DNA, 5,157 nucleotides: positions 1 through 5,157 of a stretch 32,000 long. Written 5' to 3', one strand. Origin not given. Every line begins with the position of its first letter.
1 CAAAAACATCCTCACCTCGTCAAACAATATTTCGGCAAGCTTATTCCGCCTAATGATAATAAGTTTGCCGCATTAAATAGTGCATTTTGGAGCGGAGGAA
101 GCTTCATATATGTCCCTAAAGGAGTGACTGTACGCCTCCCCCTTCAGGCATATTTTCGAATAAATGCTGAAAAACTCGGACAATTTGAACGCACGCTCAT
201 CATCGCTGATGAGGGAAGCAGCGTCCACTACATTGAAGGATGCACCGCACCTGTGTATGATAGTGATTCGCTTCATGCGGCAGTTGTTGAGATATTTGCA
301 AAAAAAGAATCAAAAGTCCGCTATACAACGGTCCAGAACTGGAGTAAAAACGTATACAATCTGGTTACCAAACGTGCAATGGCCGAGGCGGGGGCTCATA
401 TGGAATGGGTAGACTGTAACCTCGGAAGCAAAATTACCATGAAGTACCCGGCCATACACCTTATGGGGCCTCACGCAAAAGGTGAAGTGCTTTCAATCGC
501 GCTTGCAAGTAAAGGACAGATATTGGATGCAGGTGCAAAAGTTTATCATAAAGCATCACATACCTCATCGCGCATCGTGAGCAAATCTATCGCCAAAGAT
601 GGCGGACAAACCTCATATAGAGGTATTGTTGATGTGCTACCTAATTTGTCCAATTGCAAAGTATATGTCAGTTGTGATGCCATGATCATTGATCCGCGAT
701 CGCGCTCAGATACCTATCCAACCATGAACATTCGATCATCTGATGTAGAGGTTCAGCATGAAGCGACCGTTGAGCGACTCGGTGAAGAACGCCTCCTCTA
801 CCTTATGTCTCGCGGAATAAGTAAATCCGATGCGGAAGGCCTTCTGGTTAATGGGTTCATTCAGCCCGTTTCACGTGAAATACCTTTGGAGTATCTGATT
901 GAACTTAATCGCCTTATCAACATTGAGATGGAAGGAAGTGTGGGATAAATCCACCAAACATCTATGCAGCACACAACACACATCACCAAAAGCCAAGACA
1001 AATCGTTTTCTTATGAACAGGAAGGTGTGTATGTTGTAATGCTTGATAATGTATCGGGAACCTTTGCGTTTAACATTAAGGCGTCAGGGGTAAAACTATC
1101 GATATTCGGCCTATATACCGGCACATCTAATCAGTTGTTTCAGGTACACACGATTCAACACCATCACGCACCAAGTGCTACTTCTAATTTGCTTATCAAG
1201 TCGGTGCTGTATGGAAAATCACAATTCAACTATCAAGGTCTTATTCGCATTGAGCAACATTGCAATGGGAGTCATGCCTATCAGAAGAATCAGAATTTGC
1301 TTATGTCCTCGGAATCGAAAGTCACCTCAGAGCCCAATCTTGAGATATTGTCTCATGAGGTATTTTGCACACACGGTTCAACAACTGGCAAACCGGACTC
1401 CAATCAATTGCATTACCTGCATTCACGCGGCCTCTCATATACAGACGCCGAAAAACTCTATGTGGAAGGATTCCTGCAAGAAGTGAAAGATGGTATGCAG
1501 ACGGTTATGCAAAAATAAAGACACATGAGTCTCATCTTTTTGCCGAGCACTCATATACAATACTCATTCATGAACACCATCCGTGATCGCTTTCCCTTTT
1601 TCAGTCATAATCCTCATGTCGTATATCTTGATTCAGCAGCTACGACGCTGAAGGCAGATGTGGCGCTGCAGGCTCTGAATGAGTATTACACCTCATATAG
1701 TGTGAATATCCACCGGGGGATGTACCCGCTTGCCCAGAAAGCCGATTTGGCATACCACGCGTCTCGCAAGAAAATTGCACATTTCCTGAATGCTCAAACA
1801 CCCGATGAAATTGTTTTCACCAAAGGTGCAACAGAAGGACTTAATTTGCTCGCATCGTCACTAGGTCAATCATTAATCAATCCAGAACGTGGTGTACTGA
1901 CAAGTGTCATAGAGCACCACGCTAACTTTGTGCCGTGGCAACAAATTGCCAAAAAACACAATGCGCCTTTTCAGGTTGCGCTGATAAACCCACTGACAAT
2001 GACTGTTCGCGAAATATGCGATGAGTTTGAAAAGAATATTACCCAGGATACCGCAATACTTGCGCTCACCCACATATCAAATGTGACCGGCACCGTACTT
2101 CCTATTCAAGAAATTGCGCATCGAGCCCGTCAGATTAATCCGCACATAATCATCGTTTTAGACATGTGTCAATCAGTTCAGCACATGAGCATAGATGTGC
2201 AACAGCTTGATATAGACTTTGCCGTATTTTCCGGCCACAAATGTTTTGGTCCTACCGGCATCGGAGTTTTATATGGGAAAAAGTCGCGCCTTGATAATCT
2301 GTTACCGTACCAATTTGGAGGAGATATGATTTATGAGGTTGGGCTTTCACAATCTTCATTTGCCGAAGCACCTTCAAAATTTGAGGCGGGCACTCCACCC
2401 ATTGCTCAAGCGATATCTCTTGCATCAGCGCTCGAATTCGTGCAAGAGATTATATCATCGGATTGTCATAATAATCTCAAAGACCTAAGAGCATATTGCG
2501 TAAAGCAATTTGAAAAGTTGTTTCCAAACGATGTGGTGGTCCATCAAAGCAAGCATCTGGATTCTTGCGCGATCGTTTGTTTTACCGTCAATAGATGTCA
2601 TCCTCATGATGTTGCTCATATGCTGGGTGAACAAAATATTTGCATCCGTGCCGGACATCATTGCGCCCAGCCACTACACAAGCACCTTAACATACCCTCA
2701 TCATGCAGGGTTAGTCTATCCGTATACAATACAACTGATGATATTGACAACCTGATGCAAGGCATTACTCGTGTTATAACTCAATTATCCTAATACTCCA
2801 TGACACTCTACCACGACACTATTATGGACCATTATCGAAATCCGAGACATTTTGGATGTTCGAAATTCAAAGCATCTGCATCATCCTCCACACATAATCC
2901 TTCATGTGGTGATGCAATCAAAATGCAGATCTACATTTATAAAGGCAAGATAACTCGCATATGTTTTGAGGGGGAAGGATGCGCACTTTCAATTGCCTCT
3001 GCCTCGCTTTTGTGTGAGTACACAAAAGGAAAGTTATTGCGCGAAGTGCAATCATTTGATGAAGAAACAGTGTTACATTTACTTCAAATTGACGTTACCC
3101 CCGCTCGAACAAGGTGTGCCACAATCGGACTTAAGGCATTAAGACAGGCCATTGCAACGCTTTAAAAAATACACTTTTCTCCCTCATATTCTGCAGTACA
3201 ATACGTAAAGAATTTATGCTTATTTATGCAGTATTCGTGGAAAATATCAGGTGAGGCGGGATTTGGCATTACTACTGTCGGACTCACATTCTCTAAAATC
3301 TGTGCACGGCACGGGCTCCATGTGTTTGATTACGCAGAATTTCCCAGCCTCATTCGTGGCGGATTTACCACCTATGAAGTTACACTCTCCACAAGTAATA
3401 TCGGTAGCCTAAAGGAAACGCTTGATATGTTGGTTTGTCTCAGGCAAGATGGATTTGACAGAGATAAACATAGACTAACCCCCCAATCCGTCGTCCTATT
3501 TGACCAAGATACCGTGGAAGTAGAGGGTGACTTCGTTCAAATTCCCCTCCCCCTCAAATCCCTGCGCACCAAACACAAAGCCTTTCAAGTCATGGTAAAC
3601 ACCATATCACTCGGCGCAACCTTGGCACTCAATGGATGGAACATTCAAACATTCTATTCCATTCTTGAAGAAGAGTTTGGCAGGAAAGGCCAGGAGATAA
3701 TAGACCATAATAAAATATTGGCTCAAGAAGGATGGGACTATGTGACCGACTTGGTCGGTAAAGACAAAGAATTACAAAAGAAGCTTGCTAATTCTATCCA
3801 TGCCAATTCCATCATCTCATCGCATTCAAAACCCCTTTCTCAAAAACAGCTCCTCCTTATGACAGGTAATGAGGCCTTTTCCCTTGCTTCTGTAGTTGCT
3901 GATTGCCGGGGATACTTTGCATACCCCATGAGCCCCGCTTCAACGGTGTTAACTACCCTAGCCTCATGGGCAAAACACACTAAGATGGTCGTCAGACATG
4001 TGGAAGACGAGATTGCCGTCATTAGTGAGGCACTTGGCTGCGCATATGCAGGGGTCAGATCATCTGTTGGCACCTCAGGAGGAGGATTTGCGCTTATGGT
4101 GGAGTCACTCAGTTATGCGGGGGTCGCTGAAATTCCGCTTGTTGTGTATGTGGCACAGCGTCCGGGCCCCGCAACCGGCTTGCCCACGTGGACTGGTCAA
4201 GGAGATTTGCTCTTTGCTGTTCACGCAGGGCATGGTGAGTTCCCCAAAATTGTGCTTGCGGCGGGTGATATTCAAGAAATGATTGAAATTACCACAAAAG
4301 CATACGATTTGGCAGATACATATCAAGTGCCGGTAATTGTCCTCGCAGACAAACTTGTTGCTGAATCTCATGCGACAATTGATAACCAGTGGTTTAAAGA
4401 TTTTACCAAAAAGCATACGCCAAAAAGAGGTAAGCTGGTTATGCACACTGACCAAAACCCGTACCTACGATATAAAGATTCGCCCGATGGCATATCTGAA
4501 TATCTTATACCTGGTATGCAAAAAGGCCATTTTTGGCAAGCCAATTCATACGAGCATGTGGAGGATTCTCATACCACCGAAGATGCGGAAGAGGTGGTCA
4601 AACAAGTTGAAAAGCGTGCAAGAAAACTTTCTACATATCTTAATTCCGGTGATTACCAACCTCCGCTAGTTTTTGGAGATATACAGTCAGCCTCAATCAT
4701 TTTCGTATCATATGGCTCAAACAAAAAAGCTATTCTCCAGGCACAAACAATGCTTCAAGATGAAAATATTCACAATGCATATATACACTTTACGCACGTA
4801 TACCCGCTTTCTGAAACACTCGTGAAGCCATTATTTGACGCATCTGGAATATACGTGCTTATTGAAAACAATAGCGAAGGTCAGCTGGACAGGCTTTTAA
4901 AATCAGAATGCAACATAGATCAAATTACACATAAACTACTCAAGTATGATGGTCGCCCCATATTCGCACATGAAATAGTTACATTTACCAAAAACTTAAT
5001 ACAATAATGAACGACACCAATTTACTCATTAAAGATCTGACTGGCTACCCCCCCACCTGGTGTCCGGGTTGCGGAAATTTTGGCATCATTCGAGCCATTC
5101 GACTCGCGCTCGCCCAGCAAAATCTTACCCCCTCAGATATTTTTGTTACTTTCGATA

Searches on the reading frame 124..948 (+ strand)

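Call 8: search_protein_families(library=pfam, proteins=[window:124-948:+], max_evalue=0.001)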
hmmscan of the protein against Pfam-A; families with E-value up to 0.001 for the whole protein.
window:124-948:+ (274 aa): 1 family
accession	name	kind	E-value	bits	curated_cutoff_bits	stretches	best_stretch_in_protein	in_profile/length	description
PF01458.23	SUFBD_core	-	9.9e-82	274.3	27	1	11-245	1-232/232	SUF system FeS cluster assembly, SufBD core domain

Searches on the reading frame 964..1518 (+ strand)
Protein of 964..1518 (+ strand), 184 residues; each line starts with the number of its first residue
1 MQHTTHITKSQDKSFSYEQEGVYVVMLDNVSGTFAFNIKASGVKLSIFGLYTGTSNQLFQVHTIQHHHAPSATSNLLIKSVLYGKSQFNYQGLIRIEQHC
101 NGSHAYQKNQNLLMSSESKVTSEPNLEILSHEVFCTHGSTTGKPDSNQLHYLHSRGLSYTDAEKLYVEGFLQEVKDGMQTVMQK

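Call 8: search_protein_families(library=pfam, proteins=[window:964-1518:+], max_evalue=0.001)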
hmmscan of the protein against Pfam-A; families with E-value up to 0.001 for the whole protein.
window:964-1518:+ (184 aa): 1 family
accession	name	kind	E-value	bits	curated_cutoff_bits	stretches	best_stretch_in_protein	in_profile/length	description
PF01458.23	SUFBD_core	-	7.6e-39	134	27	1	35-170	97-232/232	SUF system FeS cluster assembly, SufBD core domain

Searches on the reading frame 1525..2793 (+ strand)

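Call 8: search_protein_families(library=pfam, proteins=[window:1525-2793:+], max_evalue=0.001)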
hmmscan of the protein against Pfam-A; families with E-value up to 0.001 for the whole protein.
window:1525-2793:+ (422 aa): 2 families
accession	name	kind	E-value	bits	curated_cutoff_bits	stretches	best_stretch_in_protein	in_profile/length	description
PF00266.25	Aminotran_5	-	7.4e-126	420.5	21.5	1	33-410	1-371/371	Aminotransferase class-V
PF00155.27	Aminotran_1_2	-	1.4e-07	31.5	19.7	1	77-412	44-359/361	Aminotransferase class I and II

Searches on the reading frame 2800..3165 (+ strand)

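Call 8: search_protein_families(library=pfam, proteins=[window:2800-3165:+], max_evalue=0.001)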
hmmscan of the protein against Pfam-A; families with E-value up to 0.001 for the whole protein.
window:2800-3165:+ (121 aa): 1 family
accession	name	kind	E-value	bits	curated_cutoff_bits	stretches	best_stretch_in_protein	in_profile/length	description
PF01592.21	NifU_N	-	1.2e-25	90.5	22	1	4-119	2-118/127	NifU-like N terminal domain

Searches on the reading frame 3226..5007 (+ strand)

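Call 8: search_protein_families(library=pfam, proteins=[window:3226-5007:+], max_evalue=0.001)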
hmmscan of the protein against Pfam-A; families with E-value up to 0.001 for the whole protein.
window:3226-5007:+ (593 aa): 2 families
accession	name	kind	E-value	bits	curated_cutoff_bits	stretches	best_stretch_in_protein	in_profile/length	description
PF01855.24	POR_N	-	2.7e-49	168.4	27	1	224-463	5-231/231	Pyruvate flavodoxin/ferredoxin oxidoreductase, thiamine diP-bdg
PF01558.24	POR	-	2.5e-23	83.6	27.4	1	12-169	2-171/173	Pyruvate ferredoxin/flavodoxin oxidoreductase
